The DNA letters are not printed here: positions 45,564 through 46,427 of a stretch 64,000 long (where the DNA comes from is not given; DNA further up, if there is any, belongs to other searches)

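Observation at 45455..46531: AT-rich orphan ORF bracketed by two GC-rich structured elements between tmk and cysS - candidate small mobile cassette or RNA-protein module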

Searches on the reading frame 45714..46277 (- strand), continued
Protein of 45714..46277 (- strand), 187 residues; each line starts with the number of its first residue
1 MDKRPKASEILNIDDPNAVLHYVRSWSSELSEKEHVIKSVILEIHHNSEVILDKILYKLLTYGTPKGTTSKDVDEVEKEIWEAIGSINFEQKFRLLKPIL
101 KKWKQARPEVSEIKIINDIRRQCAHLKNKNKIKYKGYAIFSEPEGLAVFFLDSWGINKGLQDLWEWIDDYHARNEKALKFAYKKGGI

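Call 54: search_protein_families(library=padloc, alignment_id=A3, max_evalue=1)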
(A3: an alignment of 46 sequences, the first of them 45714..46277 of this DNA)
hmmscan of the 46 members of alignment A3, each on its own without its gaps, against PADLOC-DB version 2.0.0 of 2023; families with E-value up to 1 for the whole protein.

A. member 1, window:45714-46277:- (187 aa): 1 family
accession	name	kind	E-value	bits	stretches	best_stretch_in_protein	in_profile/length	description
PDLC05059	PDC-S64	-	0.025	11.5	1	31-129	27-118/339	-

B. families by the number of members that match (of 46 scanned): 21 families
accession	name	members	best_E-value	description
PDLC01800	CARF1--CARF_HEPN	8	0.0002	-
PDLC05059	PDC-S64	4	7.2e-05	-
PDLC01359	Csm6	4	0.0028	CAS-III; associated_signaling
PDLC01022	Csm6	3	0.00016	CRISPR type III-A/MTUBE-associated protein Csm6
PDLC01687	Csx1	2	0.00058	Csx1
PDLC01834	CARF2--CARF_HEPN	2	0.0046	-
PDLC01804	CARF1--CARF_HEPN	2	0.0061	-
PDLC02152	Cas13a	1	9e-05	-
PDLC01163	CARF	1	0.0016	"CARF, Csm6-like"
PDLC03820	RTasHEPN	1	0.0028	DRT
PDLC01825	CARF2--CARF_HEPN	1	0.0046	-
PDLC03202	Helicase_II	1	0.0064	Type II helicase domain protein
PDLC02780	SspC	1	0.008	SspC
PDLC01509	Csx1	1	0.0084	CAS-III; associated_signaling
PDLC02344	AbiD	1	0.011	AbiD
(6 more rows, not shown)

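Call 98: search_protein_families(library=pfam, proteins=[P0008, P0009, P0011, P0012, P0013, P0016, P0018, P0020, P0022, P0026], max_evalue=0.01)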
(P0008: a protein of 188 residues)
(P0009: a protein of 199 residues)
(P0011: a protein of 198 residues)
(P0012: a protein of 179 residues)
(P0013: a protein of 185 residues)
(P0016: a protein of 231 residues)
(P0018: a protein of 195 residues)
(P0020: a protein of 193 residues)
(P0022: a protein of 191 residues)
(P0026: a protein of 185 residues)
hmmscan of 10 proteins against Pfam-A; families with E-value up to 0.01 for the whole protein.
P0008 (188 aa): 0 families

P0009 (199 aa): 1 family
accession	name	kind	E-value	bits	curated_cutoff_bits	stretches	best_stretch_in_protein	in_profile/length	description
PF18735.6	HEPN_RiboL-PSP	-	0.0025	18.2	28.4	0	30-128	23-161/191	RiboL-PSP-HEPN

P0011 (198 aa): 0 families

P0012 (179 aa): 1 family
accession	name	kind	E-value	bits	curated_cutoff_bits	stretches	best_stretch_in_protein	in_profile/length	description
PF18735.6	HEPN_RiboL-PSP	-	5e-06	27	28.4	0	18-57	21-60/191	RiboL-PSP-HEPN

P0013 (185 aa): 1 family
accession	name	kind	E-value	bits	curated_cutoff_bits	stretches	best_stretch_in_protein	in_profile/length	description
PF18735.6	HEPN_RiboL-PSP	-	0.0052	17.1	28.4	0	26-129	55-162/191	RiboL-PSP-HEPN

P0016 (231 aa): 0 families

P0018 (195 aa): 0 families

P0020 (193 aa): 0 families

P0022 (191 aa): 0 families

P0026 (185 aa): 0 families

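Call 104: predict_structure(alignment_id=A3)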
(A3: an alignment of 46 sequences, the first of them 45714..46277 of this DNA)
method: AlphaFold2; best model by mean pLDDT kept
length: 187 residues; sequences in the alignment: 46
mean_pLDDT: 95.7   pTM: 0.87
mean pLDDT of the five models: 95.7, 95.0, 94.9, 94.3, 94.1
residues with pLDDT >= 90: 172; 70-90: 15; 50-70: 0; < 50: 0
segments of 3 or more residues with pLDDT < 50: none
pLDDT, mean of each block of 10 residues (from residue 1): 90 92 89 94 98 98 95 98 98 98 98 98 91 97 98 98 98 96 93
secondary structure, 60 per line:
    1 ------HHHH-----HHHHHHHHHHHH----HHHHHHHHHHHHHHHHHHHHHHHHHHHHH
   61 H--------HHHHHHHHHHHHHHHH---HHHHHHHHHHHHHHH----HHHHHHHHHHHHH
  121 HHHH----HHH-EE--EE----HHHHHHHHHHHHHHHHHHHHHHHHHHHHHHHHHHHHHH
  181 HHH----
elements in order: H7-10 H16-27 H32-61 H70-85 H89-103 H108-124 H143-183

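Call 108: fold_search(model_id=the predicted structure, library=pdb)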
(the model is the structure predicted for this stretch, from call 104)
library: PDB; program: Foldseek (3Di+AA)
matches with E <= 10: 125; with E <= 0.001: 0
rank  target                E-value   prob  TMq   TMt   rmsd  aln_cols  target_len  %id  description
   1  9m08_C                3.9e-01  0.57  0.29  0.34  27.7       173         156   12  Structure of outer membrane lipoprotein QseG and histidine kinase QseE complex (released 2025-11-19)
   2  5ebz_A                6.4e-01  0.21  0.26  0.09  26.6       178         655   13  Crystal structure of human IKK1 (released 2016-11-02)
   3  3fyq                  7.0e-01  0.30  0.25  0.26  21.7       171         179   12  Structure of Drosophila melanogaster talin IBS2 domain (residues 1981-2168) (released 2009-02-03)
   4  7csr_A                1.1e+00  0.13  0.23  0.12  21.7       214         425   14  Structure of Ephexin4 R676L (released 2021-02-24)
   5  4tx5_B                1.3e+00  0.38  0.35  0.39  17.0       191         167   12  Crystal structure of Smac-DIABLO (in space group P65) (released 2015-07-15)
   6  7bml_D                1.3e+00  0.15  0.26  0.29  21.5       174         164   15  Crystal structure of outer surface protein C (OspC) from Borrelia burgdorferi (released 2021-02-10)
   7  5xua_C                1.7e+00  0.28  0.31  0.39  18.8       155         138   10  The ligand-free dimer of chemoreceptor MCP2201 ligand binding domain (released 2018-06-27)
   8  7cso_C                1.7e+00  0.10  0.23  0.12  21.3       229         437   13  Structure of Ephexin4 DH-PH-SH3 (released 2021-02-24)
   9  1s94_B                2.0e+00  0.25  0.28  0.41  13.7       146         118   14  Crystal structure of the Habc domain of neuronal syntaxin from the squid Loligo pealei (released 2004-05-11)
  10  9kup_A                2.5e+00  0.16  0.28  0.35  19.2       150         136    9  Crystal structure of MCP2201LBD (released 2025-10-22)
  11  7ylk                  2.5e+00  0.08  0.20  0.24  17.5       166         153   14  Myoglobin containing Ir complex (released 2023-03-15)
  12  3cax                  2.5e+00  0.06  0.17  0.10  20.2       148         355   17  Crystal structure of uncharacterized protein PF0695 (released 2008-03-18)
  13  9qwr_A                2.8e+00  0.23  0.36  0.41  12.8       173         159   11  MIC60 helical bundle dimer (released 2026-02-25)
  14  5h9e_A                3.1e+00  0.08  0.18  0.08  19.1       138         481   14  Crystal structure of E. coli Cascade bound to a PAM-containing dsDNA target (32-nt spacer) at 3.20 angstrom resolution (released 2016-02-17)
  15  1ggq_B                3.2e+00  0.12  0.29  0.32  20.9       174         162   17  OUTER SURFACE PROTEIN C (OSPC) OF BORRELIA BURGDORFERI STRAIN B31 (released 2001-03-14)
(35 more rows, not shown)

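Call 110: search_solved_structures(query=A3, max_evalue=1, show_alignments=2)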
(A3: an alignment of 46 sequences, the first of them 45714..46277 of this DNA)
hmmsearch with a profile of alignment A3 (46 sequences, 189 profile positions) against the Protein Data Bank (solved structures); distinct sequences matched with E-value up to 1: 2.
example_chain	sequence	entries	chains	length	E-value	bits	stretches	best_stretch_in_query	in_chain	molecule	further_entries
6tug_A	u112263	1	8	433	0.0036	19.9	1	67-127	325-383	CRISPR system endoribonuclease Csm6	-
8b3s_A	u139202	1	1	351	0.0047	19.5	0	50-98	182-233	UPF0736 protein B4122_0676,UPF0736 protein YjbA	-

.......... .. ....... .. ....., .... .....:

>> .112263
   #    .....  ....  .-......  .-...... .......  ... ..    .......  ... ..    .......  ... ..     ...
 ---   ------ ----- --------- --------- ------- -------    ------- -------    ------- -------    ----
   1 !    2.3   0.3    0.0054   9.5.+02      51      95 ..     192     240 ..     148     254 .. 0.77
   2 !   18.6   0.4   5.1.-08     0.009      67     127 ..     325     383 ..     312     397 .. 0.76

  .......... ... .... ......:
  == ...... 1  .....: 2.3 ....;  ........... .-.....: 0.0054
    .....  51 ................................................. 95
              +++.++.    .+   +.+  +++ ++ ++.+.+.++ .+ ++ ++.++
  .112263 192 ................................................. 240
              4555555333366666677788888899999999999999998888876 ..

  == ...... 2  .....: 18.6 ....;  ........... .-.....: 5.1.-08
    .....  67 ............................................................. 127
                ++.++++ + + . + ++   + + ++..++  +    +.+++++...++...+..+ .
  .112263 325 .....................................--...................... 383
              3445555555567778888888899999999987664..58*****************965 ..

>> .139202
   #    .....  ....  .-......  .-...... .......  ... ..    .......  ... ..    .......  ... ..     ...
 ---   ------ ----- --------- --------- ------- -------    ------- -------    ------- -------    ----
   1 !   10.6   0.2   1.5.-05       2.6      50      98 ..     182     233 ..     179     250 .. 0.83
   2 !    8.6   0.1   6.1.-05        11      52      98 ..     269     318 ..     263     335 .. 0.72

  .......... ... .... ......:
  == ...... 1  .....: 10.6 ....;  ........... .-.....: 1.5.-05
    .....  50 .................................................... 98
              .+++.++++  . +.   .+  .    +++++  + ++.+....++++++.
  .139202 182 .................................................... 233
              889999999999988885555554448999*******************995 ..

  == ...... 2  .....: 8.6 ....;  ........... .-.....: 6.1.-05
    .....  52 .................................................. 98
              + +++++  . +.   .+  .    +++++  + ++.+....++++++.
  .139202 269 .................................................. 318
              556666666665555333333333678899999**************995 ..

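Call 123: search_dna_similar(query=window:45714-46277:-, collection=plasmids, mode=protein, max_evalue=0.001, max_rows=10)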
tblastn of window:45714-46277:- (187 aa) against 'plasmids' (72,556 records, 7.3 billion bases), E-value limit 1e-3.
No match.

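Call 124: search_dna_similar(query=window:45714-46277:-, collection=phages, mode=protein, max_evalue=0.001, max_rows=10)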
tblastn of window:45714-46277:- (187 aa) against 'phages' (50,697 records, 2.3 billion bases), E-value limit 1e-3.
No match.

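Call 125: search_dna_similar(query=P0009, collection=plasmids, mode=protein, max_evalue=0.001, max_rows=10)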
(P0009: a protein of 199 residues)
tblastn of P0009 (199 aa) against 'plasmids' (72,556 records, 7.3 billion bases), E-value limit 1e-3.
No match.

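Call 126: search_dna_similar(query=P0012, collection=plasmids, mode=protein, max_evalue=0.001, max_rows=10)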
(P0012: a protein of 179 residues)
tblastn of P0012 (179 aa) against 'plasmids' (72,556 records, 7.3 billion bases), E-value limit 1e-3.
No match.

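Call 127: list_cluster_members(proteins=[P0006, P0008, P0009, P0011, P0012, P0013, P0015, P0017, P0018, P0019])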
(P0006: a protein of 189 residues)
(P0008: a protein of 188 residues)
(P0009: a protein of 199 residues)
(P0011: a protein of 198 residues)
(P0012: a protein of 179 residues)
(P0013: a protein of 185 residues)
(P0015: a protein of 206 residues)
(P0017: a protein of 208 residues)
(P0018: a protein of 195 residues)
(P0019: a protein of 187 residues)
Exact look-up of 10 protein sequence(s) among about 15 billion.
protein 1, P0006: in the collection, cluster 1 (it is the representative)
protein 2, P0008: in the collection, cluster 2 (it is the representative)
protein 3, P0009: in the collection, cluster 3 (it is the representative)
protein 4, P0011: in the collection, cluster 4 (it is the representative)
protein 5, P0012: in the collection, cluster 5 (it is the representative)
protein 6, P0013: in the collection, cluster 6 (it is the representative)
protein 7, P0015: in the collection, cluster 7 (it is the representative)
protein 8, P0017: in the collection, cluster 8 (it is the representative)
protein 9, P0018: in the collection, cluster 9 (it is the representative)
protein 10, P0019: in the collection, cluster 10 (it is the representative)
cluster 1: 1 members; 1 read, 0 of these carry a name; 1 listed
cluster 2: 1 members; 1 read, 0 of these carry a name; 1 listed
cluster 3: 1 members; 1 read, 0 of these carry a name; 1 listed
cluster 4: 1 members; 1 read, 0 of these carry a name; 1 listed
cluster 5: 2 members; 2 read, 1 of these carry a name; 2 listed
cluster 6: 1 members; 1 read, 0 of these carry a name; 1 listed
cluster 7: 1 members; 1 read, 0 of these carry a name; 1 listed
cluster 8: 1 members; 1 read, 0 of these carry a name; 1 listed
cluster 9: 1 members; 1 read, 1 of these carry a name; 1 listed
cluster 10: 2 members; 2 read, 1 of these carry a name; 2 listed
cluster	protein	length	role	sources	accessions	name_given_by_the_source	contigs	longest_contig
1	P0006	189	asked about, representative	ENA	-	-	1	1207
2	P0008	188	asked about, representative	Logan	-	-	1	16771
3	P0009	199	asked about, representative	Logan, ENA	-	-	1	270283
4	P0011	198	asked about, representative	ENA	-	-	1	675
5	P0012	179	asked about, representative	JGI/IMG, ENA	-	-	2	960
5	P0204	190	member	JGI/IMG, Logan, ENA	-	hypothetical protein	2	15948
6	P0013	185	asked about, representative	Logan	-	-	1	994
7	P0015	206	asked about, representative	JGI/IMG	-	-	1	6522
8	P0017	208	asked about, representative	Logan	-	-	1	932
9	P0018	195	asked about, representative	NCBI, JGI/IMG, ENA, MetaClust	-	\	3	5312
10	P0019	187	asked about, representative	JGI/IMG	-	hypothetical protein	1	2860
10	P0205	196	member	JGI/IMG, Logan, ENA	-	-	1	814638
